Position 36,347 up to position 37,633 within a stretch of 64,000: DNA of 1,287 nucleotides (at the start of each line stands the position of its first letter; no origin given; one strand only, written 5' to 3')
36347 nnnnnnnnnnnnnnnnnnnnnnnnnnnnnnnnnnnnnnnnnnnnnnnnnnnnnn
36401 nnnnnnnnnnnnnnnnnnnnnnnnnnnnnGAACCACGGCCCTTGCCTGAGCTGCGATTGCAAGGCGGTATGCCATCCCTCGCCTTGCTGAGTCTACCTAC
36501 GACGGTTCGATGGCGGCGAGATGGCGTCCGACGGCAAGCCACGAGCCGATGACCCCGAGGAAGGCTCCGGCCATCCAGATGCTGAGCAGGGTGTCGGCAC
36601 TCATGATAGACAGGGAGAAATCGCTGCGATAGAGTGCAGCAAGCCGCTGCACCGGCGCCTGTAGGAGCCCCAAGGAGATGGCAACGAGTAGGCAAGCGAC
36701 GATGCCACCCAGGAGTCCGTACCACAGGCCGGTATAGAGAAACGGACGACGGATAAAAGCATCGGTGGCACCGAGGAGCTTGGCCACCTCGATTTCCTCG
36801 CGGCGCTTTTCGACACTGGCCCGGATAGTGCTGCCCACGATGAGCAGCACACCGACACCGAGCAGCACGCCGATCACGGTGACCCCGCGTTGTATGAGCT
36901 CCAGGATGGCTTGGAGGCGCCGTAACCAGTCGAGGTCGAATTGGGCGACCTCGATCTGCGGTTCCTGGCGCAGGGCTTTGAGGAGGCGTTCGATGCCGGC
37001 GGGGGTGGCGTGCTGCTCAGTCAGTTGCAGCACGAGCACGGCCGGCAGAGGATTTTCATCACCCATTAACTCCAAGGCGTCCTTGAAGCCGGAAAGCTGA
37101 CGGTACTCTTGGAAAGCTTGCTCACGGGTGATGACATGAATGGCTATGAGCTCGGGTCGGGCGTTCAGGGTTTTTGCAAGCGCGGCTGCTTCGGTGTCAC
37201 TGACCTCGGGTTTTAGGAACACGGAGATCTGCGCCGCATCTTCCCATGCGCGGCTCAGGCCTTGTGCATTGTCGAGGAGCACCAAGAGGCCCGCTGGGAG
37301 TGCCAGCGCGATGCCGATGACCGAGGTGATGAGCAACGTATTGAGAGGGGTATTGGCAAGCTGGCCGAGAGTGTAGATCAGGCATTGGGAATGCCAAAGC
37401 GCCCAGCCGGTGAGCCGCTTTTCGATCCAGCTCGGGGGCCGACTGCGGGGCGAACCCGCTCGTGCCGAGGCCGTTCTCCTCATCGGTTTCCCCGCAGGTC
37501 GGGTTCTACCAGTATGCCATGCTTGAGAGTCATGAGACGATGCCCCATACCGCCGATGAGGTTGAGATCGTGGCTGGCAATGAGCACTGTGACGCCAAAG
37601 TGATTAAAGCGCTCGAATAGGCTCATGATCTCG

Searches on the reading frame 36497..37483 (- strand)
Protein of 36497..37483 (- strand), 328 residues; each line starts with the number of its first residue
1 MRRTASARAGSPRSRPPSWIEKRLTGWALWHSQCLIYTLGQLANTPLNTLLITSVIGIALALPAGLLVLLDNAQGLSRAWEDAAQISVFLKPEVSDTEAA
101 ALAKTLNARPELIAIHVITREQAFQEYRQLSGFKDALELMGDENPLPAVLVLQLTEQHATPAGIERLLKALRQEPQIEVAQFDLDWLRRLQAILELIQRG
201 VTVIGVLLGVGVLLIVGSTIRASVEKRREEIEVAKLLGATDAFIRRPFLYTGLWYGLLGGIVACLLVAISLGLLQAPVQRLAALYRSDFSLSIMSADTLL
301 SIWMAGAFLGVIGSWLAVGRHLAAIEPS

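Call 14: search_protein_families(library=pfam, proteins=[window:36497-37483:-])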
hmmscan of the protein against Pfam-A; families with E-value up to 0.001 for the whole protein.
window:36497-37483:- (328 aa): 2 families
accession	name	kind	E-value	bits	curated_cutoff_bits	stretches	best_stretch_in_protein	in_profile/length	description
PF18075.7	FtsX_ECD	-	1.9e-14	54.4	23.5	1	85-175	2-91/96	FtsX extracellular domain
PF02687.27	FtsX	-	2e-13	50.8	25.5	1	203-318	2-112/120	FtsX-like permease C-terminal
